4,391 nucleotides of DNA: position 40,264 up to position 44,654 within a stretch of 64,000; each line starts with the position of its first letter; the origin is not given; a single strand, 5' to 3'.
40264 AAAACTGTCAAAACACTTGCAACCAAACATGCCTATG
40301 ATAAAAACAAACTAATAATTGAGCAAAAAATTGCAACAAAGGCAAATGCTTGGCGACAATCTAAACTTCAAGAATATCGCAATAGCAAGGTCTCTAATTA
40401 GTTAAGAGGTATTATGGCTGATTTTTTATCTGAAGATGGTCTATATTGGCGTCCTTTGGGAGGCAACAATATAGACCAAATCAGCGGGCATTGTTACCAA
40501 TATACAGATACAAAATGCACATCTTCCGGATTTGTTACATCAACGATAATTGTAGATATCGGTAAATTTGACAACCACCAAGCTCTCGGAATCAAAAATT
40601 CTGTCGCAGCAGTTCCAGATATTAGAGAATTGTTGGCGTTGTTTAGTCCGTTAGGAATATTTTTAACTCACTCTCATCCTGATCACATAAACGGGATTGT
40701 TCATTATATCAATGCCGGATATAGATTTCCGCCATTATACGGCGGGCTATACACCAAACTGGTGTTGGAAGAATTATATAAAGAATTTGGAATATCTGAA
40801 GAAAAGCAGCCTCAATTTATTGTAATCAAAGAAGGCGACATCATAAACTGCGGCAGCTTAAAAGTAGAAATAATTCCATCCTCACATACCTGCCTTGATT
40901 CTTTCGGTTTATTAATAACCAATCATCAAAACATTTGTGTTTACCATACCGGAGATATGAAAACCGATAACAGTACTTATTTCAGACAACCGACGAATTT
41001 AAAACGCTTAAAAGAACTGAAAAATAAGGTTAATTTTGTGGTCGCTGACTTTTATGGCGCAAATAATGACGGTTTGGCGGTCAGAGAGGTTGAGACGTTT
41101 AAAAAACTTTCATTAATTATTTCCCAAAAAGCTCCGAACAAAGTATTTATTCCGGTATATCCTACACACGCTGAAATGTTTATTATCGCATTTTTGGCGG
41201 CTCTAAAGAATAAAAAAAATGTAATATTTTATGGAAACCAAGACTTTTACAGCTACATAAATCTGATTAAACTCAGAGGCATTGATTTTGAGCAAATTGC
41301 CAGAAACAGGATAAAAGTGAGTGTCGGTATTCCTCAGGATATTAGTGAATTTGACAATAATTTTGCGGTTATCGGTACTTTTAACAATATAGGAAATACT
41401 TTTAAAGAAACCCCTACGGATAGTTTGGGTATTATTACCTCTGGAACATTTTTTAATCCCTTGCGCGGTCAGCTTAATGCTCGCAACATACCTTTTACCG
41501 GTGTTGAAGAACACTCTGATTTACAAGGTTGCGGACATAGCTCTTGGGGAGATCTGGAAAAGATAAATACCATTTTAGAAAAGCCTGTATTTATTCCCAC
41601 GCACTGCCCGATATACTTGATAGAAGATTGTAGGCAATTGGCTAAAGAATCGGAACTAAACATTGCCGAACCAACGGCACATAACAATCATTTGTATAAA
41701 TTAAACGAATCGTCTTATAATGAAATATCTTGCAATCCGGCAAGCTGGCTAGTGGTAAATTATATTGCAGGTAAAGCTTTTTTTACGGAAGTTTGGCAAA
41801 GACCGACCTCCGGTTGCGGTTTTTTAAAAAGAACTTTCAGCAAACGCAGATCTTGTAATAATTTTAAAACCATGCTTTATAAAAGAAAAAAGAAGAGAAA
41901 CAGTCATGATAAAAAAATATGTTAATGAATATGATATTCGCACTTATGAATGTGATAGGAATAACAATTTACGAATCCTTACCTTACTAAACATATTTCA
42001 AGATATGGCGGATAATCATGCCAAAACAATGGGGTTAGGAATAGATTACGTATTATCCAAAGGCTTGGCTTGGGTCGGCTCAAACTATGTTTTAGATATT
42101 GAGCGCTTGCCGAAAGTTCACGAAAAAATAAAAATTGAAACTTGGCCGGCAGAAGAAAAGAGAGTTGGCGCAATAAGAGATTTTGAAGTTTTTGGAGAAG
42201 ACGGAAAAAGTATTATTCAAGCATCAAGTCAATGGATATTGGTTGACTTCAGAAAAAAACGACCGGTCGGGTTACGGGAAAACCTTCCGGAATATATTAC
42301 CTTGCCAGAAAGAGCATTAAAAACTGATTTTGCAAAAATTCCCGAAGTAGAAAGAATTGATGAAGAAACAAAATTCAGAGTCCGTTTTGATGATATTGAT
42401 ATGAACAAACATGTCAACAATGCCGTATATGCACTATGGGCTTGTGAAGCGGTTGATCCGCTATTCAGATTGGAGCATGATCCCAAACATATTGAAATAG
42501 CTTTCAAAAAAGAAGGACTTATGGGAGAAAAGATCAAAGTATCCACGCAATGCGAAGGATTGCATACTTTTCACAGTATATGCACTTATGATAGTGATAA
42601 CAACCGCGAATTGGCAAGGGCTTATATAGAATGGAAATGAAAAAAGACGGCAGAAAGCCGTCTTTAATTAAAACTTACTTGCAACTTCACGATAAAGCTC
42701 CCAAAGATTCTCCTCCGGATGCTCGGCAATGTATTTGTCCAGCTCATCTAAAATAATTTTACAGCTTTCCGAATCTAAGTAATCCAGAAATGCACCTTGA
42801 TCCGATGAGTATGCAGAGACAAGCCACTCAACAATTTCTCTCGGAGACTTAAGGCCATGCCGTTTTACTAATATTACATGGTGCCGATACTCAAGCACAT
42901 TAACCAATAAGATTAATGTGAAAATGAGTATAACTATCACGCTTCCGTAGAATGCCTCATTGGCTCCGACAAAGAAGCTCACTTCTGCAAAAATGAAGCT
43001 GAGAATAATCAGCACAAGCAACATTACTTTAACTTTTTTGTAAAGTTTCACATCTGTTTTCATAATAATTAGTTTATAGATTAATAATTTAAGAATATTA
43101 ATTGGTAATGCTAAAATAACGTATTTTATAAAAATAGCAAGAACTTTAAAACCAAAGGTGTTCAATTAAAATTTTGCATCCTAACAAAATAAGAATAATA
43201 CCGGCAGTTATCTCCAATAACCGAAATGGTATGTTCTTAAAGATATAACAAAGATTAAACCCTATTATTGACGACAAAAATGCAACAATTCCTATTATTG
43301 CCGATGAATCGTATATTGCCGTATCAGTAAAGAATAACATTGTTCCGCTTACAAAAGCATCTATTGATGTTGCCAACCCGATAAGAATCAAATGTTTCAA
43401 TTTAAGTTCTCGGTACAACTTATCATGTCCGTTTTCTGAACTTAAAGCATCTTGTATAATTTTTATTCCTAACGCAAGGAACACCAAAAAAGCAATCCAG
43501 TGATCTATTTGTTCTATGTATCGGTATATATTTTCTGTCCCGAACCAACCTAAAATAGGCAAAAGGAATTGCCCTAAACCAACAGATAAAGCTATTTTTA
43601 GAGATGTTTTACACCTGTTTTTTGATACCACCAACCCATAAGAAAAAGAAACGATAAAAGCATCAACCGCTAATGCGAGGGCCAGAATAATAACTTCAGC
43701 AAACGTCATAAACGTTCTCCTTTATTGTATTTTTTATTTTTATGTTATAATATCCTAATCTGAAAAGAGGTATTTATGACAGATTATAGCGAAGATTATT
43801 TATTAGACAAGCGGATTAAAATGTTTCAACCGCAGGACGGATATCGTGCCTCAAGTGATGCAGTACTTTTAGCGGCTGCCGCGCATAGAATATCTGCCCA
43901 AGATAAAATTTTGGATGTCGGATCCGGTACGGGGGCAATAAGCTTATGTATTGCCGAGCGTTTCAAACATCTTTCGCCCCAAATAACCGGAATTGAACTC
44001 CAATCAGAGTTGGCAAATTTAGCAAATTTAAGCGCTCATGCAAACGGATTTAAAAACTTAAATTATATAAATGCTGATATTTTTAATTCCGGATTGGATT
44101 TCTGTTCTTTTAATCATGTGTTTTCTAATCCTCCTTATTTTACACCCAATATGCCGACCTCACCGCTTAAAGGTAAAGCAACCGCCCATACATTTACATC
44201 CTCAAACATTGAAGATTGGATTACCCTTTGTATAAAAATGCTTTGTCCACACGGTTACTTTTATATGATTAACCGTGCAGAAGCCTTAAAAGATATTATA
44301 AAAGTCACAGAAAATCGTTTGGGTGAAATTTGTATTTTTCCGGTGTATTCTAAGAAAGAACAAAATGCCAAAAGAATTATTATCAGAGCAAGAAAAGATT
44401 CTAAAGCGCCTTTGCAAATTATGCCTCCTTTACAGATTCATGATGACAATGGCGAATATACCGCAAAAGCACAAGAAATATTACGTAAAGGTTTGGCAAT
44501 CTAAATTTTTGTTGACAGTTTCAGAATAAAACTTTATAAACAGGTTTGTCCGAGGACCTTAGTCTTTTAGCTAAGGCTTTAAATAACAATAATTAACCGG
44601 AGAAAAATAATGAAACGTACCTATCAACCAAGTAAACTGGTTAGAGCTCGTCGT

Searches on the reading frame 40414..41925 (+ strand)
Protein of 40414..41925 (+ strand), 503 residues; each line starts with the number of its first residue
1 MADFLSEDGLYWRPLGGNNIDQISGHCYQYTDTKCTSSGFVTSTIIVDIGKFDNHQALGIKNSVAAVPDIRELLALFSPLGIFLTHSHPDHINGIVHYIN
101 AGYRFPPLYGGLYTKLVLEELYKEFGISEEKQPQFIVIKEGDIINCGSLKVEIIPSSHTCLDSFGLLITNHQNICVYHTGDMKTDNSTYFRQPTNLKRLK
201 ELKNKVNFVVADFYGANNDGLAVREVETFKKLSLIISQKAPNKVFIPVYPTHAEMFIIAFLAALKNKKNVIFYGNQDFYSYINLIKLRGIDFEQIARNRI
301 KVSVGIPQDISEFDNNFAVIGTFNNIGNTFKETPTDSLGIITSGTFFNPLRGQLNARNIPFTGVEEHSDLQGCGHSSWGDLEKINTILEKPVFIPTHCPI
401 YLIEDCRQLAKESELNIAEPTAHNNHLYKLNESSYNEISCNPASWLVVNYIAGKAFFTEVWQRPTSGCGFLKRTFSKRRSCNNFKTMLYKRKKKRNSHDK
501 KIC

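Call 32: search_protein_families(library=pfam, proteins=[window:40414-41925:+], max_evalue=0.00001)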
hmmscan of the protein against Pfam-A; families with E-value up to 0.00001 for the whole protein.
window:40414-41925:+ (503 aa): 1 family
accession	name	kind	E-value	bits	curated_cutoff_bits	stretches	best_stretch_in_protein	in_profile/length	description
PF12706.13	Lactamase_B_2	-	2.2e-08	34.4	27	1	81-184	33-145/200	Beta-lactamase superfamily domain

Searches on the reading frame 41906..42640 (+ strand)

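Call 97: search_protein_families(library=pfam, proteins=[window:41906-42640:+], max_evalue=0.00001)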
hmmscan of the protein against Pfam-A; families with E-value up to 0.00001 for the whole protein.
window:41906-42640:+ (244 aa): 3 families
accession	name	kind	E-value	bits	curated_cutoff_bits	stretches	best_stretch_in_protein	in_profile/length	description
PF01643.23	Acyl-ACP_TE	-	6.2e-37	126.7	23.7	1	3-126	2-126/131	Acyl-ACP thioesterase N-terminal domain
PF20791.3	Acyl-ACP_TE_C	-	2.8e-18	66.4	21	1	152-244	7-100/101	Acyl-ACP thioesterase C-terminal domain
PF13279.12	4HBT_2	-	7.8e-09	36.5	25.5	0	159-192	1-34/122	Thioesterase-like superfamily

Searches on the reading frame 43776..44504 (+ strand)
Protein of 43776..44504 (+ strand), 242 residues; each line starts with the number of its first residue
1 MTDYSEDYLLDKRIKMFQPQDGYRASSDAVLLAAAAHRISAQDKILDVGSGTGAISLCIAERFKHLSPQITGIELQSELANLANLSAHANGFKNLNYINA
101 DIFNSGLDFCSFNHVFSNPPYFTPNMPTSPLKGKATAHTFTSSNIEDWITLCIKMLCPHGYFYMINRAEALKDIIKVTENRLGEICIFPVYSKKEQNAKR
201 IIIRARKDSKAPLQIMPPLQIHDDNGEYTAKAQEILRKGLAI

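Call 97: search_protein_families(library=pfam, proteins=[window:43776-44504:+], max_evalue=0.00001)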
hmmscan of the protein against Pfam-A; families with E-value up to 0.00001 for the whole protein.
window:43776-44504:+ (242 aa): 4 families
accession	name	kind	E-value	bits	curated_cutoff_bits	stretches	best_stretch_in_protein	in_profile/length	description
PF05175.20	MTS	-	9.9e-09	35.5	23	1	32-122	24-109/170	Methyltransferase small domain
PF13847.12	Methyltransf_31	-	2.6e-08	34.1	27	1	40-180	2-127/145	Methyltransferase domain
PF13649.12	Methyltransf_25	-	4e-08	34.3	27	1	45-118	1-71/97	Methyltransferase domain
PF01135.25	PCMT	-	4.3e-06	27.1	20.3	1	38-101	70-132/210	Protein-L-isoaspartate(D-aspartate) O-methyltransferase (PCMT)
